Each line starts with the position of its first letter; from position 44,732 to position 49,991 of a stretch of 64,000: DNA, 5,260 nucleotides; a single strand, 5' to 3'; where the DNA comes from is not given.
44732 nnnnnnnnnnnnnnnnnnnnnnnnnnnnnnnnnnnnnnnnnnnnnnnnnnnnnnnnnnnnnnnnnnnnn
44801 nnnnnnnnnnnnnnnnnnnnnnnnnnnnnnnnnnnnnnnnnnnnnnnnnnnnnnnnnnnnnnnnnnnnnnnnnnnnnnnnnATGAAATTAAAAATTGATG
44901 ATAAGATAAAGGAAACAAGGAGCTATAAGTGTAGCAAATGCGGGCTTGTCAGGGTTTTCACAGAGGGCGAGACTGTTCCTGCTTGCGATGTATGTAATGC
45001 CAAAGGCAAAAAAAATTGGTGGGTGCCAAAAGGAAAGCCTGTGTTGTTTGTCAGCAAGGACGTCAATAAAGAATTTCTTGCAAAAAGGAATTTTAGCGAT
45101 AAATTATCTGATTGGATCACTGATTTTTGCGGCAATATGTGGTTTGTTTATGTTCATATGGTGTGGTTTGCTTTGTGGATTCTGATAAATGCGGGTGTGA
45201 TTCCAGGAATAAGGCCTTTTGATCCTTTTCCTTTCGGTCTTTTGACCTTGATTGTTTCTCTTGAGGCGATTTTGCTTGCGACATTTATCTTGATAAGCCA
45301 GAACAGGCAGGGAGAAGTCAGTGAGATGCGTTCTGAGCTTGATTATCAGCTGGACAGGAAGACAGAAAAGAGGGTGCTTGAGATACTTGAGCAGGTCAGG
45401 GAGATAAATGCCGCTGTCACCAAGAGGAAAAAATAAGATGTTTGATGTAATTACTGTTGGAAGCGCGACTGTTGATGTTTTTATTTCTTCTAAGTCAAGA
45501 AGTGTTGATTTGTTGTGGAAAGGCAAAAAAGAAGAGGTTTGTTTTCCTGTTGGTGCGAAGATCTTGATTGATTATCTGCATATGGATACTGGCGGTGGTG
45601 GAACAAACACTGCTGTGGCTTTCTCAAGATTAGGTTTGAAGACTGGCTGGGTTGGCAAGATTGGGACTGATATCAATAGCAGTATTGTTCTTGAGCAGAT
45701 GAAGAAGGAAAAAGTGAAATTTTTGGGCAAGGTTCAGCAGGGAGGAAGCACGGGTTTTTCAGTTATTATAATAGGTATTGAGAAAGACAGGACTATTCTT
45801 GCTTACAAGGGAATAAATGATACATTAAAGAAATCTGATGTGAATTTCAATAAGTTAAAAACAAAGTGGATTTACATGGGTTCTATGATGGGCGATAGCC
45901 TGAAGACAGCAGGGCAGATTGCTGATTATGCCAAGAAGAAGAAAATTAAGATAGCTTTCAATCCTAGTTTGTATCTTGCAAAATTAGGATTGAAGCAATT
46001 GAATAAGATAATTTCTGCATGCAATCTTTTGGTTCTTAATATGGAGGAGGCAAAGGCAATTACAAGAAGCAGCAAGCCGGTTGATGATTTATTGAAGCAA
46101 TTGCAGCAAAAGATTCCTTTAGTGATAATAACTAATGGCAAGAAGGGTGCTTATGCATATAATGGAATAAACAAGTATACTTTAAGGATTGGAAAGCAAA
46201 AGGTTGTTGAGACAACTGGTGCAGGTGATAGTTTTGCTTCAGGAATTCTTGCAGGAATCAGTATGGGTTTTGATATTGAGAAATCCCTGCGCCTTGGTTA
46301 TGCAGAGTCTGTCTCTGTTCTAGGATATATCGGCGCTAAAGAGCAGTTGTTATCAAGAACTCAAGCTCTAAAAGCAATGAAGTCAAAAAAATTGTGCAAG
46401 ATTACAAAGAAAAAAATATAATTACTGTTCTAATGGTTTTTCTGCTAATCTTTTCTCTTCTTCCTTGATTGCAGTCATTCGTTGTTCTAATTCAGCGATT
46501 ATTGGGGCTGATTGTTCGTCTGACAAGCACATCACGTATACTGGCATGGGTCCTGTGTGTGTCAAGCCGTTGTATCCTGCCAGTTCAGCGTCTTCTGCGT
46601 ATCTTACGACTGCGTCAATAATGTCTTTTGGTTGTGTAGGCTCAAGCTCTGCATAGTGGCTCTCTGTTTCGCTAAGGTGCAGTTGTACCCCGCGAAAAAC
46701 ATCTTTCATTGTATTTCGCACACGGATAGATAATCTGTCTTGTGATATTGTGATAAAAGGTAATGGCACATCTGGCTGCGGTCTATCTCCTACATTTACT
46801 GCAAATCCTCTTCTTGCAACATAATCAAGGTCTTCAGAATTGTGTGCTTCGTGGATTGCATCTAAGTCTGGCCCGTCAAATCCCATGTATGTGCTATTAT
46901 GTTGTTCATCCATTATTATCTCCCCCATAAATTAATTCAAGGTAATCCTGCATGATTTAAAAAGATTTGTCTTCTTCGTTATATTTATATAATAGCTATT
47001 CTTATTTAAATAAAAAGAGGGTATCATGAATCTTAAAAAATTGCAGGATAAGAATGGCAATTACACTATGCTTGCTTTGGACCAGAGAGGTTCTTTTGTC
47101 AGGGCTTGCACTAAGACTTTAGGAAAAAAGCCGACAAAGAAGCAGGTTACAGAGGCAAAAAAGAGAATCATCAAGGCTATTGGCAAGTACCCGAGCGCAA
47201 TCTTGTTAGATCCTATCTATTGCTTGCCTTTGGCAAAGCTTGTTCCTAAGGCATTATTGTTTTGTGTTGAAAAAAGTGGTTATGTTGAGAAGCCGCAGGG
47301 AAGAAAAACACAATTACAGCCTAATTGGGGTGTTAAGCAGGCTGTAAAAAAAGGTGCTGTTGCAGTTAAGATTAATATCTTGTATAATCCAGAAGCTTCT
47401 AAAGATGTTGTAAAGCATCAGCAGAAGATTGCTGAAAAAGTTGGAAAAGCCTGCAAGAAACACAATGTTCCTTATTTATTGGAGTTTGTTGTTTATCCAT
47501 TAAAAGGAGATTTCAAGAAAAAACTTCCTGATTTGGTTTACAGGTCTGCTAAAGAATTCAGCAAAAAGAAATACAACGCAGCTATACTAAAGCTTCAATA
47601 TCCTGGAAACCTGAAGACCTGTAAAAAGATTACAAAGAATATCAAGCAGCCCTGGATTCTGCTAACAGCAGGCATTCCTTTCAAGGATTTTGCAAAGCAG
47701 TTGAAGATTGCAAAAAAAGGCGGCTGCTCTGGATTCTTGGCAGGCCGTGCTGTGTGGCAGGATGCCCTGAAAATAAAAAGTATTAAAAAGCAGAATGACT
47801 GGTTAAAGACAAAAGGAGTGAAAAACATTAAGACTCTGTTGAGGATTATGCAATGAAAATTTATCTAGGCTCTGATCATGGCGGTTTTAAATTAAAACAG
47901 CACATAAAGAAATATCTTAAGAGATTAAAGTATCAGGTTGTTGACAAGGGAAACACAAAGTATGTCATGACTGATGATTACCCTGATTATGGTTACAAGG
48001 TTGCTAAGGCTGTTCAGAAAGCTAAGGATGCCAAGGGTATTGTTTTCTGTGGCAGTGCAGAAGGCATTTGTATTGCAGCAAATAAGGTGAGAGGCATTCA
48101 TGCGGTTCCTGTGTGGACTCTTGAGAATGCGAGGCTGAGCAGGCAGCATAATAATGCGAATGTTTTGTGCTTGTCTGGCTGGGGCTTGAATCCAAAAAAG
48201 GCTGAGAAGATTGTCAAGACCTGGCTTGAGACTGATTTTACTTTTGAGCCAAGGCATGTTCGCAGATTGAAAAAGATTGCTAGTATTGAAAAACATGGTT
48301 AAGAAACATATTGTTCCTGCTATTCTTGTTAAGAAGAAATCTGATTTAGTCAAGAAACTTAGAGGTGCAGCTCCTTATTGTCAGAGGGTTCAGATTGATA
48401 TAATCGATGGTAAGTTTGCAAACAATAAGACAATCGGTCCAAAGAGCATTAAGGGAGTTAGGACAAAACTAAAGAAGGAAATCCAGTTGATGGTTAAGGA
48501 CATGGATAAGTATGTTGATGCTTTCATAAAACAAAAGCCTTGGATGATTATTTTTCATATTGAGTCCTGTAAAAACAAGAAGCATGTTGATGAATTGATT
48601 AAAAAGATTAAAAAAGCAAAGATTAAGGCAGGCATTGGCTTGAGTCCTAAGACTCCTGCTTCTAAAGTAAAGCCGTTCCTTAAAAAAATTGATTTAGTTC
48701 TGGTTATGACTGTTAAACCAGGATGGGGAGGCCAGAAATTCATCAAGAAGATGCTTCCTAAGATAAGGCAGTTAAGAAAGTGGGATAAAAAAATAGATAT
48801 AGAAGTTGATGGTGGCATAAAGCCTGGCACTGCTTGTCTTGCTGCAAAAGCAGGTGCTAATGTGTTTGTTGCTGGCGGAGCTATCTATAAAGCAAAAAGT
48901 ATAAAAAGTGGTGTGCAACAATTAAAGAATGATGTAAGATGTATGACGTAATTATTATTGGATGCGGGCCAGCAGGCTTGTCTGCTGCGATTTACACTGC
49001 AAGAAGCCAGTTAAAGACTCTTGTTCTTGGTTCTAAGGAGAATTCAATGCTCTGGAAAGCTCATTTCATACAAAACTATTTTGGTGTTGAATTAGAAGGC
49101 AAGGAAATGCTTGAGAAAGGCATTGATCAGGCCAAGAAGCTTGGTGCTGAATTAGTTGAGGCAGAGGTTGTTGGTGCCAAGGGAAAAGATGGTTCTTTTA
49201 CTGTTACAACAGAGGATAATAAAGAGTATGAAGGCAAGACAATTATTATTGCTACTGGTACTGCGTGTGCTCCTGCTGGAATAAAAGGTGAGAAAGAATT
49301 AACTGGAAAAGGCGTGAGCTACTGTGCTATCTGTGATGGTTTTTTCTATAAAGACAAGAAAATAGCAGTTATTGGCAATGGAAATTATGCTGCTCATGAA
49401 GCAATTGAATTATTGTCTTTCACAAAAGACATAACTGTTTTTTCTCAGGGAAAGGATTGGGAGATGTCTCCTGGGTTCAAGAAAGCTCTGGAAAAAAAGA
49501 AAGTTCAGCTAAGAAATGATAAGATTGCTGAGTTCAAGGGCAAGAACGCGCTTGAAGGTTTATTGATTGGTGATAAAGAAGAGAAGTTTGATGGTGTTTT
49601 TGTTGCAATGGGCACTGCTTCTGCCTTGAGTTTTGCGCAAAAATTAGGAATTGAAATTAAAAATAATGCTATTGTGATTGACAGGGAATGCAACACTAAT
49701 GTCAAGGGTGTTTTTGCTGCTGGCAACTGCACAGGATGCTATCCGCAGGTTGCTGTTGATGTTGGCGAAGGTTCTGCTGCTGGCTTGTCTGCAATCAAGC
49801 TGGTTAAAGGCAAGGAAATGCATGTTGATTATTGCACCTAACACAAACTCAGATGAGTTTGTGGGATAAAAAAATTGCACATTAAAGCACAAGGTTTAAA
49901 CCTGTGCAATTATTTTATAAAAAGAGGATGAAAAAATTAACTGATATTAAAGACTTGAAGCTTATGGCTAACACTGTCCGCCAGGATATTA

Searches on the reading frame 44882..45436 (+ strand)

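Call 53: search_protein_families(library=pfam, proteins=[window:44882-45436:+])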
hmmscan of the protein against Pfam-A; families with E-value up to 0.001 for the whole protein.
window:44882-45436:+ (184 aa): 1 family
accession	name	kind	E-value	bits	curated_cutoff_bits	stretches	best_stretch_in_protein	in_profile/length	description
PF06210.16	DUF1003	-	4.6e-30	104.3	27.4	1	83-182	1-99/103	Protein of unknown function (DUF1003)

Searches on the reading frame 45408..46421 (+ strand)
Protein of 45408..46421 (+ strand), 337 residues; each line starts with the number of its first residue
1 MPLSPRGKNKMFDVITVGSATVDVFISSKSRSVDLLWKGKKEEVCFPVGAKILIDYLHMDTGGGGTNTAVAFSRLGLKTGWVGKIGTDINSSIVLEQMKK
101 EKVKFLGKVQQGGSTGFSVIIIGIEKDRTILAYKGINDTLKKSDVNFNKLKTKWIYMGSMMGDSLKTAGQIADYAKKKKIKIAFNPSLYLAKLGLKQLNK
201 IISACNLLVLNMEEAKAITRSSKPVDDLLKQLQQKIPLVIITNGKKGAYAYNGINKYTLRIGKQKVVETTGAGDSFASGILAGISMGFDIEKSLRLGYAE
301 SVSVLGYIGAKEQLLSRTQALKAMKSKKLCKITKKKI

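Call 54: search_protein_families(library=pfam, proteins=[window:45408-46421:+])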
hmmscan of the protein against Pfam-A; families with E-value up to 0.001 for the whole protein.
window:45408-46421:+ (337 aa): 2 families
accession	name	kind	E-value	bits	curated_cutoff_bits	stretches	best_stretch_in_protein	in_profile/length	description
PF00294.29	PfkB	-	1.1e-42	146.8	25.8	1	53-311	27-296/302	pfkB family carbohydrate kinase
PF08543.17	Phos_pyr_kin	-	0.00039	20.3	27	1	197-295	111-222/246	Phosphomethylpyrimidine kinase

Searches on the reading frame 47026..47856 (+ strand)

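Call 54: search_protein_families(library=pfam, proteins=[window:47026-47856:+])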
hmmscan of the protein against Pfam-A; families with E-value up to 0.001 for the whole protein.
window:47026-47856:+ (276 aa): 2 families
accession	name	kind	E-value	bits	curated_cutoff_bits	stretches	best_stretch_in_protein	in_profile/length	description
PF01791.15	DeoC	-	1.5e-26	93.9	23.8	1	15-245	3-228/229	DeoC/LacD family aldolase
PF09863.15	DUF2090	-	6.5e-05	22.6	27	1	87-249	113-279/310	Uncharacterized protein conserved in bacteria (DUF2090)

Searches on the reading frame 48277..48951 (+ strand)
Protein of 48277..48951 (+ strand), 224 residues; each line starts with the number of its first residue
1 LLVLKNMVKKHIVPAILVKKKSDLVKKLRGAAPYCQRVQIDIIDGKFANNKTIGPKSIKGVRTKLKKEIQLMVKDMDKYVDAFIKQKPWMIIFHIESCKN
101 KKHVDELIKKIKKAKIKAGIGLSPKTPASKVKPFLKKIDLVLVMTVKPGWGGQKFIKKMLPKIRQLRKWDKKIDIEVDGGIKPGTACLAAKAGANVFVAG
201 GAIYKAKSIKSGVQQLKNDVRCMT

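Call 54: search_protein_families(library=pfam, proteins=[window:48277-48951:+])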
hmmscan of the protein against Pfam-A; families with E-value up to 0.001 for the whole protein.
window:48277-48951:+ (224 aa): 1 family
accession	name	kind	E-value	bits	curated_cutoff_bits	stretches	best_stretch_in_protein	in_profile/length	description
PF00834.25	Ribul_P_3_epim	-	1.3e-50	172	21.1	1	12-204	2-198/198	Ribulose-phosphate 3 epimerase family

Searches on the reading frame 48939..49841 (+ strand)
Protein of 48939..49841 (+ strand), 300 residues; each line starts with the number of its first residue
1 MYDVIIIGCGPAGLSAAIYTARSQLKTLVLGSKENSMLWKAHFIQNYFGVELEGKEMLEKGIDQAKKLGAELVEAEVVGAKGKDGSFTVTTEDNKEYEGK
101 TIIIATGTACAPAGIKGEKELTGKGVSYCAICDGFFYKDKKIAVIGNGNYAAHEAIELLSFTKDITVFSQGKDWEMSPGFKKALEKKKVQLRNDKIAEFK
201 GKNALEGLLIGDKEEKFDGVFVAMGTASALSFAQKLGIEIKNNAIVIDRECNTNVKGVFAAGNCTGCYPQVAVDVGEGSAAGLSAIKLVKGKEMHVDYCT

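Call 54: search_protein_families(library=pfam, proteins=[window:48939-49841:+])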
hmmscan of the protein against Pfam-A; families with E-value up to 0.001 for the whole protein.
window:48939-49841:+ (300 aa): 13 families
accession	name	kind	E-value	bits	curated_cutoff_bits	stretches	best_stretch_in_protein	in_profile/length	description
PF07992.20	Pyr_redox_2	-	1.8e-41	142.9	26.1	1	2-272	1-285/291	Pyridine nucleotide-disulphide oxidoreductase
PF13738.12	Pyr_redox_3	-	3.5e-20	72.9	30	1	76-262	103-305/305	Pyridine nucleotide-disulphide oxidoreductase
PF00890.30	FAD_binding_2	-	2.6e-09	37.2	20.4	1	3-35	1-33/414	FAD binding domain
PF03486.20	HI0933_like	-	9.9e-09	35.4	50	0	3-34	2-33/244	HI0933-like protein Rossmann domain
PF01266.30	DAO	-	1.1e-08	35.5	27.9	0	3-30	1-28/353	FAD dependent oxidoreductase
PF01134.28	GIDA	-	5.3e-08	32.8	22.1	1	3-66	1-60/391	Glucose inhibited division protein A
PF01946.23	Thi4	-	7.8e-06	25.7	26.2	1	3-33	19-50/235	Thi4 family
PF00070.33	Pyr_redox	-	1e-05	26.4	22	0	141-195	1-61/82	Pyridine nucleotide-disulphide oxidoreductase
PF13434.12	Lys_Orn_oxgnase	-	1e-05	25.3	21.3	0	1-39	2-40/339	L-lysine 6-monooxygenase/L-ornithine 5-monooxygenase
PF13241.12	NAD_binding_7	-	3.9e-05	24.6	22.1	1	138-225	6-67/104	Putative NAD(P)-binding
PF05834.18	Lycopene_cycl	-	7.1e-05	22.5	23.4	0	3-37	1-37/380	Lycopene cyclase protein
PF13454.12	NAD_binding_9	-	8.3e-05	23.1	21.8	0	57-108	102-154/155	FAD-NAD(P)-binding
PF12831.13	FAD_oxidored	-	0.00041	20.2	27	0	3-30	1-28/416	FAD dependent oxidoreductase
